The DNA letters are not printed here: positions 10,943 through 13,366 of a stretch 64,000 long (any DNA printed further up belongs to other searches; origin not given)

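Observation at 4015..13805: Complete System I cytochrome c maturation operon carrying two extra genes that share a juxtamembrane tail motif with CcmH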

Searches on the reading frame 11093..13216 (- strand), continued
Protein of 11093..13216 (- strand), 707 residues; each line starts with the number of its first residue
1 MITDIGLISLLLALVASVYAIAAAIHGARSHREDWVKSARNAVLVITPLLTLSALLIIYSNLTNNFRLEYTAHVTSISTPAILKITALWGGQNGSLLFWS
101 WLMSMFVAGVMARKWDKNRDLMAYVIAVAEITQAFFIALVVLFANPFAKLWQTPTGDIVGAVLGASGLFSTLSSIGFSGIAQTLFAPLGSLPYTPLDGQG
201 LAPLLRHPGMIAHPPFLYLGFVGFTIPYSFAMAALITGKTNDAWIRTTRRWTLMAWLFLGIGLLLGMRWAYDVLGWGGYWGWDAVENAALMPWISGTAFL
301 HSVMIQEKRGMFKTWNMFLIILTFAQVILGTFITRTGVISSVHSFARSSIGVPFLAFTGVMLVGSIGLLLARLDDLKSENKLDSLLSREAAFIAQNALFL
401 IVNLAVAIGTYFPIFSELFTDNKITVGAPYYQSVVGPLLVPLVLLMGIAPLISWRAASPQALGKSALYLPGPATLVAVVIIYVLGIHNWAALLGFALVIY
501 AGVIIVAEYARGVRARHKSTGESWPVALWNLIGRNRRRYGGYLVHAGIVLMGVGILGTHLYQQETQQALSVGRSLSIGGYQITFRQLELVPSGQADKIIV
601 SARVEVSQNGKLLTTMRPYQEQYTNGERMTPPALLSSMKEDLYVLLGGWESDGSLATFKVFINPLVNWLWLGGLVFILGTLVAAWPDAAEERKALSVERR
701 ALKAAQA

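Call 61: get_annotated_region(hit=H36, flank=5000)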
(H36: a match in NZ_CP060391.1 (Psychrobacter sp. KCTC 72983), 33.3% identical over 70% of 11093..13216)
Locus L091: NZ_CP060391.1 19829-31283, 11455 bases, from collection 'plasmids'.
description: Psychrobacter sp. KCTC 72983 plasmid pPsychbacter006, complete sequence
organism: Psychrobacter sp. KCTC 72983 (NCBI taxid 2733866)
taxonomy: Bacteria; Pseudomonadota; Gammaproteobacteria; Moraxellales; Moraxellaceae; Psychrobacter; Psychrobacter sp. KCTC 72983
host: -; source: single cell,Antarctic soil; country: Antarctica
typing (MOB-suite, as given by PLSDB): non-mobilizable
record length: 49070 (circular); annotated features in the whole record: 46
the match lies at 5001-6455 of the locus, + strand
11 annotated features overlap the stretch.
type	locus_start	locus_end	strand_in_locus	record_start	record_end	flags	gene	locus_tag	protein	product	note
CDS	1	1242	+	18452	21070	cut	-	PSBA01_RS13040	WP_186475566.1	copper-translocating P-type ATPase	-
CDS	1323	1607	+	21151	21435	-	tatA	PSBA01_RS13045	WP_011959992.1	Sec-independent protein translocase subunit TatA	GO:0043953 - protein transport by the Tat complex [Evidence IEA]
CDS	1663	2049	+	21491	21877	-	tatB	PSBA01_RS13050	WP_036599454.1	Sec-independent protein translocase protein TatB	GO:0015628 - protein secretion by the type II secretion system [Evidence IEA]; GO:0015031 - protein transport [Evidence ...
CDS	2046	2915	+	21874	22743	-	tatC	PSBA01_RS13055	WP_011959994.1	twin-arginine translocase subunit TatC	GO:0015628 - protein secretion by the type II secretion system [Evidence IEA]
CDS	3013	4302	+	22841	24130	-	-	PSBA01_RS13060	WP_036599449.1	hypothetical protein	-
CDS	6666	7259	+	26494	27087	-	-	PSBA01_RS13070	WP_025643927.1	DsbE family thiol:disulfide interchange protein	-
CDS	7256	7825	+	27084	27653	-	-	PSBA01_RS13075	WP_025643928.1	cytochrome c-type biogenesis protein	-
CDS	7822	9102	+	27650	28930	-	ccmI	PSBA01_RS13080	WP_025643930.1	c-type cytochrome biogenesis protein CcmI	GO:0017004 - cytochrome complex assembly [Evidence IEA]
CDS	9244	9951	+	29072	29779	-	lspA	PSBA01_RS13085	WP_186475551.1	signal peptidase II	GO:0009306 - protein secretion [Evidence IEA]; GO:0006508 - proteolysis [Evidence IEA]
CDS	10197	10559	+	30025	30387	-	-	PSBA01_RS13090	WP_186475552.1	DUF3817 domain-containing protein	-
CDS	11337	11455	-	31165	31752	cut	-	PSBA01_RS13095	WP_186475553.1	recombinase family protein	GO:0006310 - DNA recombination [Evidence IEA]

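Call 62: get_annotated_region(hit=H32, flank=5000)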
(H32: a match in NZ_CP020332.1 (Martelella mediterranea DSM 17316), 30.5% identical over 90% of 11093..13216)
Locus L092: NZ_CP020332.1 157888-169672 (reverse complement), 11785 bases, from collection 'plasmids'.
description: Martelella mediterranea DSM 17316 strain MACL11 plasmid pMM259, complete sequence
organism: Martelella mediterranea DSM 17316 (NCBI taxid 1122214)
taxonomy: Bacteria; Pseudomonadota; Alphaproteobacteria; Hyphomicrobiales; Aurantimonadaceae; Martelella; Martelella mediterranea; Martelella mediterranea DSM 17316
host: -; source: -; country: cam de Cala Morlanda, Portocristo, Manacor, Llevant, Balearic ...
typing (MOB-suite, as given by PLSDB): conjugative; replicon rep_cluster_354,rep_cluster_605; relaxase MOBP,MOBQ; mating-pair formation MPF_T
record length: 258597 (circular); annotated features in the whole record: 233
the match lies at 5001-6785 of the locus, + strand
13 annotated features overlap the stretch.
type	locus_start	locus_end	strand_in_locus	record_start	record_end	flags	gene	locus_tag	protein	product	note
CDS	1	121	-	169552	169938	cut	-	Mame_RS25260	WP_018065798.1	DUF302 domain-containing protein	-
CDS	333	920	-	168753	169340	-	-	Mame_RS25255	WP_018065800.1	hypothetical protein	-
CDS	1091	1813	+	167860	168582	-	-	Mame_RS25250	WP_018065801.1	response regulator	GO:0000160 - phosphorelay signal transduction system [Evidence IEA]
CDS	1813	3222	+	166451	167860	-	-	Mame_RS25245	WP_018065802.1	ATP-binding protein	-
CDS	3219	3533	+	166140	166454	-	-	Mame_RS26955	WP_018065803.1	SHOCT domain-containing protein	-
CDS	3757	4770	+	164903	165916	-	-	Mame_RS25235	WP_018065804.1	hypothetical protein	-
CDS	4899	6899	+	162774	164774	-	-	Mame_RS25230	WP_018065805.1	heme lyase CcmF/NrfE family subunit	-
CDS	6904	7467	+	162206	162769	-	-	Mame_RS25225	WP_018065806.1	DsbE family thiol:disulfide interchange protein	-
CDS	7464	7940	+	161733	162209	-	-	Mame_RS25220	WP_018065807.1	cytochrome c-type biogenesis protein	-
CDS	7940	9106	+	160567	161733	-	ccmI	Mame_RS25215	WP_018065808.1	c-type cytochrome biogenesis protein CcmI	GO:0017004 - cytochrome complex assembly [Evidence IEA]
CDS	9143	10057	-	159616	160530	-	-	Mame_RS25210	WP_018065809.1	EamA family transporter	-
CDS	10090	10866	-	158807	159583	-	-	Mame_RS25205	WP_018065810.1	hypothetical protein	-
CDS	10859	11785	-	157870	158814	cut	-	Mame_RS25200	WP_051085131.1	cation diffusion facilitator family transporter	-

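Call 69: find_homologous_proteins(query=L087:10748-11677:+, max_evalue=0.001)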
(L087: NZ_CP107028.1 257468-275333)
Query L087:10748-11677:+ (310 aa): 36 proteins with E <= 0.001 among 1609 candidates.
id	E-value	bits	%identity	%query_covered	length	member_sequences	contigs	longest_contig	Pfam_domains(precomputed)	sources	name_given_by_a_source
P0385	8.7e-195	663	100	100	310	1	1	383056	-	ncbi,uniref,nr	ncbi:hypothetical protein [Cytobacillus firmus]|uniref:Uncharacterized protein n=1 Tax=Cytobacillus 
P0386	1.3e-169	581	84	100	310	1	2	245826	-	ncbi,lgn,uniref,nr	ncbi:hypothetical protein [Metabacillus endolithicus]|uniref:DUF3324 domain-containing protein n=1 T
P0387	2.6e-168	576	84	100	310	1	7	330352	-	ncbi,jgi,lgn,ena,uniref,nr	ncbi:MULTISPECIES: hypothetical protein [Bacillaceae]|uniref:hypothetical protein n=1 Tax=Bacillacea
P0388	1.1e-166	571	84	100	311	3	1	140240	-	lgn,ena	-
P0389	2.2e-165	567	83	100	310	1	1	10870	-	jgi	jgi:hypothetical protein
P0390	1.2e-139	482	70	100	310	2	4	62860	-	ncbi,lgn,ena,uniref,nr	ncbi:hypothetical protein PY093_13555 [Cytobacillus sp. S13-E01]|uniref:hypothetical protein n=1 Tax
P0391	2.2e-135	468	69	100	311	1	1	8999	-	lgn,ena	-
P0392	1.1e-127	443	63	100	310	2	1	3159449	-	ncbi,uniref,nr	ncbi:hypothetical protein [Bacillus fonticola]|uniref:hypothetical protein n=1 Tax=Bacillus fonticol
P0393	1.6e-101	357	54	100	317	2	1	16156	-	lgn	-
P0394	1.9e-101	357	54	100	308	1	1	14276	-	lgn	-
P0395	6.8e-101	355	53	98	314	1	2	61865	-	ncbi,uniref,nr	ncbi:hypothetical protein NC797_14795 [Aquibacillus sp. 3ASR75-11]|uniref:Uncharacterized protein n=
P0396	1.2e-98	348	53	99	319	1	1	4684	-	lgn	-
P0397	1.2e-97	344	52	97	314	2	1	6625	-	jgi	jgi:hypothetical protein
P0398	5.6e-95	336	50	97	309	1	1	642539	-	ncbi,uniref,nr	ncbi:hypothetical protein [Virgibacillus oceani]|uniref:Uncharacterized protein n=1 Tax=Virgibacillu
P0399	8.5e-95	335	50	97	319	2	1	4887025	-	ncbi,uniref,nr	ncbi:hypothetical protein MUO14_03235 [Halobacillus shinanisalinarum]|uniref:Uncharacterized protein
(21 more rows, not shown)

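Call 78: search_protein_families(library=pfam, proteins=[L087:10748-11677:+, L087:10408-10755:+, L085:9931-11175:+, L090:7941-9089:+], max_evalue=1)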
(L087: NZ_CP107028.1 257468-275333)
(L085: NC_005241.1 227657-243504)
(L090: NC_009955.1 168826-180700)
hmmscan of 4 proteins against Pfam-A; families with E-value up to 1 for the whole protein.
L087:10748-11677:+ (310 aa): 2 families
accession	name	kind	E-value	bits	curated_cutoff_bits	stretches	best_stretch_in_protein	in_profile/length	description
PF13315.11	DUF4085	-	0.078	13.1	24.1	1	263-309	72-119/205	Protein of unknown function (DUF4085)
PF19964.5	EAD11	-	0.082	13.3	26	1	275-309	45-79/80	Effector-associated domain 11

L087:10408-10755:+ (116 aa): 4 families
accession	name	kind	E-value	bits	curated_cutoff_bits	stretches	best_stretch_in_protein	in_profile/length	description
PF05120.17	GvpG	-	0.0077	16.8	30.6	1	40-74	28-62/67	Gas vesicle protein G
PF06464.16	DMAP_binding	-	0.009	17.3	27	1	47-76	11-40/111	DMAP1-binding Domain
PF18663.7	Pallilysin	-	0.011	16.1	25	1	34-101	25-90/118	Pallilysin beta barrel domain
PF18822.6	CdvA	-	0.049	14.1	30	1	29-96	43-109/123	CdvA-like coiled-coil domain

L085:9931-11175:+ (415 aa): 13 families
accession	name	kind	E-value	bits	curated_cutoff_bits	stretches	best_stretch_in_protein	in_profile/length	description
PF23892.1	Ig_CycH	-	2.6e-30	104.8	27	1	307-398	16-108/108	Cytochrome c-type biogenesis protein H Ig-like domain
PF23914.1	TPR_CcmH_CycH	-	2.9e-20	73.1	42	1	135-266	25-156/158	Cytochrome c-type biogenesis protein H TPR domain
PF07719.23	TPR_2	-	7.2e-08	32.4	27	1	160-192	1-33/34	Tetratricopeptide repeat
PF13431.12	TPR_17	-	1.9e-06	28.2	24.4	1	222-251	4-33/34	Tetratricopeptide repeat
PF13371.12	TPR_9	-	1.5e-05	25.4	35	1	222-275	20-72/73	Tetratricopeptide repeat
PF00515.34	TPR_1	-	2.8e-05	24.2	27.8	1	160-192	1-33/34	Tetratricopeptide repeat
PF13432.12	TPR_16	-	0.0013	19.5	32.7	2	165-231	2-65/65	Tetratricopeptide repeat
PF13181.12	TPR_8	-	0.003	18.1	25.7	1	160-192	1-33/34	Tetratricopeptide repeat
PF13428.12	TPR_14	-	0.013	16.5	23.5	1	161-202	2-43/44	Tetratricopeptide repeat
PF13414.12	TPR_11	-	0.014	15.5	26.8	0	175-192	9-26/42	TPR repeat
PF23955.1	DUF7284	-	0.021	15.1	27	1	8-92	177-259/278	Family of unknown function (DUF7284)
PF13174.12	TPR_6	-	0.17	13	26.3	0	165-192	5-32/33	Tetratricopeptide repeat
PF13176.12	TPR_7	-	0.29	11.8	27.9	1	164-192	3-31/36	Tetratricopeptide repeat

L090:7941-9089:+ (383 aa): 17 families
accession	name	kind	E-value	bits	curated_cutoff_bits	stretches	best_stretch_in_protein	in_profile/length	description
PF23914.1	TPR_CcmH_CycH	-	5.1e-19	69.1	42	2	125-246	23-142/158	Cytochrome c-type biogenesis protein H TPR domain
PF07719.23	TPR_2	-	1.4e-09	37.7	27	2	333-360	3-30/34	Tetratricopeptide repeat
PF00515.34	TPR_1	-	2.6e-09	36.9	27.8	2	332-358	2-28/34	Tetratricopeptide repeat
PF13181.12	TPR_8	-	3.6e-08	33.4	25.7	2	155-178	2-25/34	Tetratricopeptide repeat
PF13432.12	TPR_16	-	1.9e-07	31.8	32.7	2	324-363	24-63/65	Tetratricopeptide repeat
PF12895.13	ANAPC3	-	1.9e-07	31.7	27.2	1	212-251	10-49/82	Anaphase-promoting complex, cyclosome, subunit 3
PF14559.12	TPR_19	-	1.8e-06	28.6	25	1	318-380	12-67/68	Tetratricopeptide repeat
PF13428.12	TPR_14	-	0.00011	23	23.5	2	332-365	2-35/44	Tetratricopeptide repeat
PF13424.12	TPR_12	-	0.00014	22.4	30.1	1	159-178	50-69/77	Tetratricopeptide repeat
PF13431.12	TPR_17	-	0.00015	22.2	24.4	0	324-351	6-33/34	Tetratricopeptide repeat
PF13174.12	TPR_6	-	0.00044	21.1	26.3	1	158-183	4-29/33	Tetratricopeptide repeat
PF13176.12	TPR_7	-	0.0046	17.4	27.9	0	335-359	3-29/36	Tetratricopeptide repeat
PF14561.12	TPR_20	-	0.0067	17.2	25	0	317-352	8-43/90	Tetratricopeptide repeat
PF23216.1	WH_CYT4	-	0.088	13.4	27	0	175-221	28-74/97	Mitochondrial protein cyt-4, winged helix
PF13374.12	TPR_10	-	0.094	13.2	27.5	0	160-182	8-30/42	Tetratricopeptide repeat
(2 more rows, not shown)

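Call 83: find_encoding_contigs(protein=P0399, flank=7000, max_places=1)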
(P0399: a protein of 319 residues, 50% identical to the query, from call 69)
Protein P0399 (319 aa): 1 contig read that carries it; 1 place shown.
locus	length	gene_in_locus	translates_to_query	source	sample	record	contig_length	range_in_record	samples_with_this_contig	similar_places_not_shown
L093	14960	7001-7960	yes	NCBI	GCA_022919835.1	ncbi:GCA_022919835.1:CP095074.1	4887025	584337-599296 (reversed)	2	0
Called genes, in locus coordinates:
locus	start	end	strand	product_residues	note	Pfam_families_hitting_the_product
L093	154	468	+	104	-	PF11666:DUF2933 (weak)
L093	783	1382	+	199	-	-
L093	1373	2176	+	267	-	PF03116:NQR2_RnfD_RnfE (weak)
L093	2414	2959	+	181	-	PF00581:Rhodanese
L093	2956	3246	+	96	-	PF00581:Rhodanese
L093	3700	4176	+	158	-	PF03100:CcmE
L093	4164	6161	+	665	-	PF01578:Cytochrom_C_asm, PF16327:CcmF_C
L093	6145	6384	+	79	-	-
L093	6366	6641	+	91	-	PF03918:CcmH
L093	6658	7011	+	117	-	-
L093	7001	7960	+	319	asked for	-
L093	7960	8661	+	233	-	PF00005:ABC_tran, PF13304:AAA_21 (faint)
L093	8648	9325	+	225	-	PF01061:ABC2_membrane, PF03379:CcmB, PF12679:ABC2_membrane_2 (faint), PF12698:ABC2_membrane_3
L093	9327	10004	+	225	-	PF01578:Cytochrom_C_asm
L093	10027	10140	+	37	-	-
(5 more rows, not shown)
